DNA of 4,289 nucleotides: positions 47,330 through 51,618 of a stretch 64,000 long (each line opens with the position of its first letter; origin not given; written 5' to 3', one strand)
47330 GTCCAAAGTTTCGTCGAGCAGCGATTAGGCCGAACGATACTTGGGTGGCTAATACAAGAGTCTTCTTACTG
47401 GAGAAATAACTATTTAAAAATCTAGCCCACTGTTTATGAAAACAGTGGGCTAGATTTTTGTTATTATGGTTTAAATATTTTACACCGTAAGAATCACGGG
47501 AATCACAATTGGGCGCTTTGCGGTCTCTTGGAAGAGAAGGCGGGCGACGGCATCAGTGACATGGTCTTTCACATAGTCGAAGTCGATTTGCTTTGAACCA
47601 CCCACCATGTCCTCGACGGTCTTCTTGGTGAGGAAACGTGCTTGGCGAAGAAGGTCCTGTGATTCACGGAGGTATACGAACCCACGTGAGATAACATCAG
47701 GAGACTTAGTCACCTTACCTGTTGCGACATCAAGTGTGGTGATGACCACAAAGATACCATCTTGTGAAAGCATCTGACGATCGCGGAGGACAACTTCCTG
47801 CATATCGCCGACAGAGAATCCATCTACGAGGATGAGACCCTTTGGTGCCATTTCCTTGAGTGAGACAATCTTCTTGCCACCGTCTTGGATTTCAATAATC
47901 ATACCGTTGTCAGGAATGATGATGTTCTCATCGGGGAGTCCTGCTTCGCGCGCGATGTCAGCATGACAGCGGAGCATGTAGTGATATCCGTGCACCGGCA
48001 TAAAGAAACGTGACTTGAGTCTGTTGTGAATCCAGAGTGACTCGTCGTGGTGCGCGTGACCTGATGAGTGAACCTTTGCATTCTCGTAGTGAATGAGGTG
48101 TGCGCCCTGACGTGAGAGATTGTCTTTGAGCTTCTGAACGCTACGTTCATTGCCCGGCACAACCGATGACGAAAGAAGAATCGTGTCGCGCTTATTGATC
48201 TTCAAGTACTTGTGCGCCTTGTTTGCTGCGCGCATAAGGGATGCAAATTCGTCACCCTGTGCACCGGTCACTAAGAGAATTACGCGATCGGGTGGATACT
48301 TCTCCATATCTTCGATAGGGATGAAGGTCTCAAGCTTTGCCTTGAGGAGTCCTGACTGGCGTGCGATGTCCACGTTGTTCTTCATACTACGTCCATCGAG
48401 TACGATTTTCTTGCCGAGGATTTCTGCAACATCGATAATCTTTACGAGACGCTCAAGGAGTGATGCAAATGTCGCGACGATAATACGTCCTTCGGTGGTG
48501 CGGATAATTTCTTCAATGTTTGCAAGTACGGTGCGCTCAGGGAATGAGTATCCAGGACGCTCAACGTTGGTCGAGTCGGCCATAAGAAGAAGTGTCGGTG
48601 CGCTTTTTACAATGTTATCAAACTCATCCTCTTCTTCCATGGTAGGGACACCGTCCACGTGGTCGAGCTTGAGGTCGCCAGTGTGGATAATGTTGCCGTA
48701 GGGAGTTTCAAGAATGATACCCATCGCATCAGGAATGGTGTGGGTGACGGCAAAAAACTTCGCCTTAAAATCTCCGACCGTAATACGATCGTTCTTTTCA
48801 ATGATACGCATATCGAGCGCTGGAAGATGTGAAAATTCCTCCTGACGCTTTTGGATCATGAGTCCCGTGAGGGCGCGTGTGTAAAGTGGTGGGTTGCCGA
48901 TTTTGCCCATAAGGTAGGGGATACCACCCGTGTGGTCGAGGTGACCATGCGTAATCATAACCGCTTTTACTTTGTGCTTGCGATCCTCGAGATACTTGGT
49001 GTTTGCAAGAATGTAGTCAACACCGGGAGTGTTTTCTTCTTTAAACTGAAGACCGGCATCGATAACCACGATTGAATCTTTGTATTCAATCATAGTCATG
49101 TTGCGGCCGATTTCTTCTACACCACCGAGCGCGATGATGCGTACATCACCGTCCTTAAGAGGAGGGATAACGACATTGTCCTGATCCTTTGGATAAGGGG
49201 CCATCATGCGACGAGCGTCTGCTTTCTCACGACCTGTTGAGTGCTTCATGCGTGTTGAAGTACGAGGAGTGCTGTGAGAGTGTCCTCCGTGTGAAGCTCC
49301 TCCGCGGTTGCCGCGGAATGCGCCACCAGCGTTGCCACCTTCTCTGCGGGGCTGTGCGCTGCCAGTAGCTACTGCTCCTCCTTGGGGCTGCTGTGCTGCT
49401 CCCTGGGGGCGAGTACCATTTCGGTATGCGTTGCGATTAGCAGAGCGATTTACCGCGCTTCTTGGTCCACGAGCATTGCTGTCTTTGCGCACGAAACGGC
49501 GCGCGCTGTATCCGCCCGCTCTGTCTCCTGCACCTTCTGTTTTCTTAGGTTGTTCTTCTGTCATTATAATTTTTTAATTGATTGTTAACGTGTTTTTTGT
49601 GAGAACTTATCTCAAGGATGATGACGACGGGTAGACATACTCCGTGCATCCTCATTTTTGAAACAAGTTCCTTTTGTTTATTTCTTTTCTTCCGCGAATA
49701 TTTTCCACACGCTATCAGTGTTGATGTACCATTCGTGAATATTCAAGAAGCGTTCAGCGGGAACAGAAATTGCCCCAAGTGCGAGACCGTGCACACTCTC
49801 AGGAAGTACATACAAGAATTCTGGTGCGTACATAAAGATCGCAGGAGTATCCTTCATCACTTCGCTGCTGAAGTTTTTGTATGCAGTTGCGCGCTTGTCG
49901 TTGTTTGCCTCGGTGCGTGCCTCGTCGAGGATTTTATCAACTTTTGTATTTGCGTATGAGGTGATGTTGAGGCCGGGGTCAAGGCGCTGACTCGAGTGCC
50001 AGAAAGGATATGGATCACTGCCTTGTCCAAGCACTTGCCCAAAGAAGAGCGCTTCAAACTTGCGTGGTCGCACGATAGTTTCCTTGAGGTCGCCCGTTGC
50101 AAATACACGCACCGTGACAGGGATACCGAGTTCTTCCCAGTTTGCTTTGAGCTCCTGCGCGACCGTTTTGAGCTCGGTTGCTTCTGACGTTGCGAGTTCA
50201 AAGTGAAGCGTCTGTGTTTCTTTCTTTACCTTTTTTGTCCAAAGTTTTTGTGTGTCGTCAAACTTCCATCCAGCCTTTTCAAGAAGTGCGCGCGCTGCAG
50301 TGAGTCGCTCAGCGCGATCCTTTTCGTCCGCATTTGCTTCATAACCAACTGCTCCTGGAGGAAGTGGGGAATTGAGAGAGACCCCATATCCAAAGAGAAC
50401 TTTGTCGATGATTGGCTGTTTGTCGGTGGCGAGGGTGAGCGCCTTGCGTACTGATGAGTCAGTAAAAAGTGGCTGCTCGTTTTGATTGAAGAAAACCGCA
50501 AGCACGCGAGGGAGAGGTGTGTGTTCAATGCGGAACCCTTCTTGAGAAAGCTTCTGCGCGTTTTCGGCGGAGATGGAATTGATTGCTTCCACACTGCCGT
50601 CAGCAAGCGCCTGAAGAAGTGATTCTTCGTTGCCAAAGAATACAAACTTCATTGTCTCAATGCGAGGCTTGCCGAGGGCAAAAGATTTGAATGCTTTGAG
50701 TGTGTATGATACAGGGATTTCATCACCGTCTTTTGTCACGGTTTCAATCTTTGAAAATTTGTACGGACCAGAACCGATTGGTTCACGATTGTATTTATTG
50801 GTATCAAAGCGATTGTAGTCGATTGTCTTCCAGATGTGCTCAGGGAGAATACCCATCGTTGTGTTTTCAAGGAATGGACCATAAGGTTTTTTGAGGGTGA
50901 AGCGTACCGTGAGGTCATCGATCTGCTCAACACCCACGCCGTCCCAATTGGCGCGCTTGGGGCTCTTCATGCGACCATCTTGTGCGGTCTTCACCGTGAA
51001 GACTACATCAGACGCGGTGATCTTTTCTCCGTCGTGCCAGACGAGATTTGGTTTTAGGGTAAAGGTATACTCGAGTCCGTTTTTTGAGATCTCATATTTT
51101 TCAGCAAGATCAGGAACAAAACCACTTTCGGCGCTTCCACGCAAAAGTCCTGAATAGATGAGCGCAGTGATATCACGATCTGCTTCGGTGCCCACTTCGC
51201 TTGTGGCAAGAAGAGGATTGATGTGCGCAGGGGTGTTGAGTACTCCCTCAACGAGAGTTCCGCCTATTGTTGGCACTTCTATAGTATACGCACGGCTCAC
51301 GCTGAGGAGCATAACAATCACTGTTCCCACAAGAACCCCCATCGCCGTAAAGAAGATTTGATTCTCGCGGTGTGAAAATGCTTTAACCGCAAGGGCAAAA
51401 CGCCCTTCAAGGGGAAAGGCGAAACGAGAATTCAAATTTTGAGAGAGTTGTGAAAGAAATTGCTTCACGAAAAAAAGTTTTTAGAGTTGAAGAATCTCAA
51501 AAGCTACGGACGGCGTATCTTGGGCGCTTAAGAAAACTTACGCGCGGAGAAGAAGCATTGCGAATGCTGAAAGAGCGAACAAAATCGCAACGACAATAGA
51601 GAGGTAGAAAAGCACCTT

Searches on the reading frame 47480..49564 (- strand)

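Call 35: search_protein_families(library=ncbifam, max_evalue=0.00001, proteins=[window:47480-49564:-])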
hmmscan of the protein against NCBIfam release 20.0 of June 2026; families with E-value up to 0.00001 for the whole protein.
window:47480-49564:- (694 aa): 5 families
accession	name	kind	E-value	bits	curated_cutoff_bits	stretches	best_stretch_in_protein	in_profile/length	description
NF047419.1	RNase_J1_RnjA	exception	8.1e-167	556.2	820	1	140-693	1-548/549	ribonuclease J1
TIGR00649.1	MG423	subfamily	1.2e-143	479.4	400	1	141-691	1-545/546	RNase J family beta-CASP ribonuclease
TIGR03675.1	arCOG00543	equivalog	3.6e-16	58.6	580.2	1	136-233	170-263/631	beta-CASP ribonuclease aCPSF1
NF012229.1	bla_class_B_core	domain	4.3e-10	39.9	100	1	147-276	8-130/139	metallo-beta-lactamase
NF045584.1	cas14_MBL_CASP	equivalog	3.4e-07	29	800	0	141-221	1-73/612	type VII CRISPR-associated protein Cas14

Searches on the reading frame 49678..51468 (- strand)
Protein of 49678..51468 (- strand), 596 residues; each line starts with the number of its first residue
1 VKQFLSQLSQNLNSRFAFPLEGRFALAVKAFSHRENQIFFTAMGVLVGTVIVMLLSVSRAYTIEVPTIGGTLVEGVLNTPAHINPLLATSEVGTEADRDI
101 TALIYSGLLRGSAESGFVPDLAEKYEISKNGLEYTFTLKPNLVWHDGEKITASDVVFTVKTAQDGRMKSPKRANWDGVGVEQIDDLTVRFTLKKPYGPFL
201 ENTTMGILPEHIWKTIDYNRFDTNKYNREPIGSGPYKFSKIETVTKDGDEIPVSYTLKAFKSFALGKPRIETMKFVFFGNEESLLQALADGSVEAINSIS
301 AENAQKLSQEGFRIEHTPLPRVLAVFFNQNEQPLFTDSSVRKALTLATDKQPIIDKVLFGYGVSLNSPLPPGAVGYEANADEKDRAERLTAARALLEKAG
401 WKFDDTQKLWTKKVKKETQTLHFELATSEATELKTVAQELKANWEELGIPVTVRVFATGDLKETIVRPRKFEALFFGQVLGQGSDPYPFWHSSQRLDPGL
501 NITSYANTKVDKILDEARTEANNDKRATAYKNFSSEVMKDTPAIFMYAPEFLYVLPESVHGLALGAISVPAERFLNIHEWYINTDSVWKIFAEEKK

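Call 35: search_protein_families(library=ncbifam, max_evalue=0.00001, proteins=[window:49678-51468:-])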
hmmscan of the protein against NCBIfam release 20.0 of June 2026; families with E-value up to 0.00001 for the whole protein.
window:49678-51468:- (596 aa): 10 families
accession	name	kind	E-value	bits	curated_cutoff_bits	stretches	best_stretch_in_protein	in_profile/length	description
NF045467.1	Opp4A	equivalog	6.3e-43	146.8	650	1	66-567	31-546/556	oligopeptide ABC transporter substrate-binding protein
NF045468.1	Opp5A_nikA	equivalog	5e-34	117.6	600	1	105-562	45-472/488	nickel ABC transporter substrate-binding protein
TIGR02294.1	nickel_nikA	equivalog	2.6e-31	108.7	393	1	100-537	31-461/501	nickel ABC transporter substrate-binding protein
NF043070.1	DppA_dipep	equivalog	4.5e-30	104.7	1005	1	60-545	19-502/535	dipeptide ABC transporter periplasmic-binding protein DppA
TIGR04028.1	SBP_KPN_01854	hypoth_equivalog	1.2e-28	100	468.5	1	119-571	46-502/509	TIGR04028 family ABC transporter substrate-binding protein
NF047575.1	opine_bind_CntA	exception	9.3e-26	90.5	800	1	101-560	62-516/535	staphylopine-dependent metal ABC transporter substrate-binding lipoprotein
NF011942.0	PRK15413.1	equivalog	1.7e-21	76.5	594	1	104-547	58-481/512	glutathione ABC transporter substrate-binding protein GsiB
NF007287.0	PRK09755.1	equivalog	4.4e-20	72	1098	2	319-564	286-518/535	ABC transporter substrate-binding protein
NF011684.0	PRK15104.1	equivalog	1.4e-15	57.1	947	1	55-186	19-150/543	oligopeptide ABC transporter substrate-binding protein OppA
NF011689.0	PRK15109.1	equivalog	8.8e-13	47.8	560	1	73-553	40-514/547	ABC transporter substrate-binding protein SapA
